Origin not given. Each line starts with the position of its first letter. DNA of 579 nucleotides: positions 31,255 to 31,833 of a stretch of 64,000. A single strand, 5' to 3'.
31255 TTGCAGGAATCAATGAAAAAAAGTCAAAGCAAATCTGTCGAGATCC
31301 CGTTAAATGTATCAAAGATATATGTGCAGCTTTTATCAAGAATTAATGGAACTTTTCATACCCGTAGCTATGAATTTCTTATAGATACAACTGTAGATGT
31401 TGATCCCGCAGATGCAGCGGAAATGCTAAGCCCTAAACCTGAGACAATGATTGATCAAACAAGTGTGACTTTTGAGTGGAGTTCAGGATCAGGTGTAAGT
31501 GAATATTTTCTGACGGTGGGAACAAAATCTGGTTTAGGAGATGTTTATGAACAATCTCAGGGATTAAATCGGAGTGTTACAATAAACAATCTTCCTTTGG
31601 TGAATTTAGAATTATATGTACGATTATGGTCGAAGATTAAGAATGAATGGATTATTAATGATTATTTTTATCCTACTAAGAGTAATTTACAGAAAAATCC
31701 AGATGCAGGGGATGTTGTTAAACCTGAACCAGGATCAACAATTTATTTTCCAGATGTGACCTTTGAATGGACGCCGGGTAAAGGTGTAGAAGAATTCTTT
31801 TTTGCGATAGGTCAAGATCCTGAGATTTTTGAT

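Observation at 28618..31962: Seven copies of an unrecognised ~90-aa aromatic module in giant protein 2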

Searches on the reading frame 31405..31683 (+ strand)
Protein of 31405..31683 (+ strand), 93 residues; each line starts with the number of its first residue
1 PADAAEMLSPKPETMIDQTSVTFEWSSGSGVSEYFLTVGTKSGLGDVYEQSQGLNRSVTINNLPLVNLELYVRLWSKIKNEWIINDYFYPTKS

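Call 34: predict_structure(alignment_id=A2)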
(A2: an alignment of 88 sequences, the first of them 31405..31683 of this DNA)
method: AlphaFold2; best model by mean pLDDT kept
length: 93 residues; sequences in the alignment: 88
mean_pLDDT: 96.3   pTM: 0.86
mean pLDDT of the five models: 96.3, 96.2, 96.1, 95.0, 94.9
residues with pLDDT >= 90: 86; 70-90: 7; 50-70: 0; < 50: 0
segments of 3 or more residues with pLDDT < 50: none
pLDDT, mean of each block of 10 residues (from residue 1): 94 97 98 98 95 99 92 98 98 92
secondary structure, 60 per line:
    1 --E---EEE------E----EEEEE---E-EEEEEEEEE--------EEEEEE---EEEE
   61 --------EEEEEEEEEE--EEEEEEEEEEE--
elements in order: E7-9 E21-25 E31-39 E48-53 E57-60 E69-78 E81-91

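Call 38: fold_search(model_id=the predicted structure, library=pdb)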
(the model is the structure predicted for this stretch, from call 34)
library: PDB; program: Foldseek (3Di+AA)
matches with E <= 10: 1738; with E <= 0.001: 4
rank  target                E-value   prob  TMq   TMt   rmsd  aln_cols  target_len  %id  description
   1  6d0n_C                4.5e-04  1.00  0.59  0.61   4.7        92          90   20  Crystal structure of a CLC-type fluoride/proton antiporter, V319G mutant (released 2018-07-04)
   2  6d0j_C                5.1e-04  1.00  0.59  0.61   4.7        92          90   20  Crystal structure of a CLC-type fluoride/proton antiporter (released 2018-07-04)
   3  6zz8_H                6.0e-04  1.00  0.59  0.59   4.1        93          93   19  MB_CRS6-15 bound to CrSAS-6_6HR (released 2021-07-07)
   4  2ck2_A                8.3e-04  1.00  0.65  0.64   4.1        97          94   18  Structure of core-swapped mutant of fibronectin (released 2007-04-10)
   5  3b83_D                1.0e-03  1.00  0.70  0.71   3.5        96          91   17  Computer-Based Redesign of a beta Sandwich Protein Suggests that Extensive Negative Design Is Not Required for De Novo (released 2008-11-04)
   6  3rzw_A                1.0e-03  1.00  0.64  0.66   4.1        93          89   22  Crystal Structure of the Monobody ySMB-9 bound to human SUMO1 (released 2011-12-28)
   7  4lpt_B                1.1e-03  1.00  0.65  0.62   3.7       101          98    9  Crystal structure of monomeric TENCON variant P54CR4-31 (released 2014-01-29)
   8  7t0r_G                1.1e-03  1.00  0.64  0.64   4.1        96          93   18  Crystal structure of the anti-CD4 adnectin 6940_B01 as a complex with the extracellular domains of CD4 and ibalizumab  (released 2022-01-12)
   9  5g56                  1.1e-03  1.00  0.59  0.10   4.5        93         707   15  THE TETRA-MODULAR CELLULOSOMAL ARABINOXYLANASE CtXyl5A STRUCTURE AS REVEALED BY X-RAY CRYSTALLOGRAPHY (released 2016-06-29)
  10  2ha1_MODEL_1_A        1.2e-03  1.00  0.69  0.35   3.7        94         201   21  Complex of the first and second type III domains of human Fibronectin in solution (released 2007-04-10)
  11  6zzd_C                1.2e-03  1.00  0.61  0.57   4.7        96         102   18  MB_CRS6-13 bound to CrSAS-6_N (released 2021-07-07)
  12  7t0r_I                1.2e-03  1.00  0.61  0.60   3.7        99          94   16  Crystal structure of the anti-CD4 adnectin 6940_B01 as a complex with the extracellular domains of CD4 and ibalizumab  (released 2022-01-12)
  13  6d0n_D                1.3e-03  1.00  0.59  0.62   4.7        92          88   20  Crystal structure of a CLC-type fluoride/proton antiporter, V319G mutant (released 2018-07-04)
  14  9f01_E                1.3e-03  1.00  0.57  0.57   5.0        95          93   17  Complex between D-SH2 domain of ABL with monobody 'DAM21 (released 2024-12-25)
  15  8gzw_F                1.3e-03  1.00  0.64  0.66   3.9        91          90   20  Klebsiella pneumoniae FtsZ complexed with monobody (P21) (released 2023-07-19)
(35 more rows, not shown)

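Call 39: search_protein_families(library=pfam, alignment_id=A2, max_evalue=0.1)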
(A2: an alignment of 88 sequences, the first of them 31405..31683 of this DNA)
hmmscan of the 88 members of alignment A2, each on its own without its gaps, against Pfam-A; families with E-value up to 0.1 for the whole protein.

A. member 1, window:31405-31683:+ (93 aa): 0 families

B. families by the number of members that match (of 88 scanned): 6 families
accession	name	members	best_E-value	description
PF16656.11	Pur_ac_phosph_N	3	0.0034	Purple acid Phosphatase, N-terminal domain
PF17957.7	Big_7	2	0.0042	Bacterial Ig domain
PF00041.27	fn3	2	0.059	Fibronectin type III domain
PF05069.18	Phage_tail_S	1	0.061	Phage virion morphogenesis family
PF14292.12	SusE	1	0.074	SusE outer membrane protein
PF08332.16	CaMKII_AD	1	0.081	Calcium/calmodulin dependent protein kinase II association domain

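Call 77: search_solved_structures(query=A2, max_evalue=10, show_alignments=3)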
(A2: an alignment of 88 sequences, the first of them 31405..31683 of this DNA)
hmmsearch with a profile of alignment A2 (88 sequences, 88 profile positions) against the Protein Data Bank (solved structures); distinct sequences matched with E-value up to 10: 1.
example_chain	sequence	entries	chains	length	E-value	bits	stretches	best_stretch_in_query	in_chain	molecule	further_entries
4a2l_A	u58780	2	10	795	0.32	14.2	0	28-64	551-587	TWO-COMPONENT SYSTEM SENSOR HISTIDINE KINASE/RESPONSE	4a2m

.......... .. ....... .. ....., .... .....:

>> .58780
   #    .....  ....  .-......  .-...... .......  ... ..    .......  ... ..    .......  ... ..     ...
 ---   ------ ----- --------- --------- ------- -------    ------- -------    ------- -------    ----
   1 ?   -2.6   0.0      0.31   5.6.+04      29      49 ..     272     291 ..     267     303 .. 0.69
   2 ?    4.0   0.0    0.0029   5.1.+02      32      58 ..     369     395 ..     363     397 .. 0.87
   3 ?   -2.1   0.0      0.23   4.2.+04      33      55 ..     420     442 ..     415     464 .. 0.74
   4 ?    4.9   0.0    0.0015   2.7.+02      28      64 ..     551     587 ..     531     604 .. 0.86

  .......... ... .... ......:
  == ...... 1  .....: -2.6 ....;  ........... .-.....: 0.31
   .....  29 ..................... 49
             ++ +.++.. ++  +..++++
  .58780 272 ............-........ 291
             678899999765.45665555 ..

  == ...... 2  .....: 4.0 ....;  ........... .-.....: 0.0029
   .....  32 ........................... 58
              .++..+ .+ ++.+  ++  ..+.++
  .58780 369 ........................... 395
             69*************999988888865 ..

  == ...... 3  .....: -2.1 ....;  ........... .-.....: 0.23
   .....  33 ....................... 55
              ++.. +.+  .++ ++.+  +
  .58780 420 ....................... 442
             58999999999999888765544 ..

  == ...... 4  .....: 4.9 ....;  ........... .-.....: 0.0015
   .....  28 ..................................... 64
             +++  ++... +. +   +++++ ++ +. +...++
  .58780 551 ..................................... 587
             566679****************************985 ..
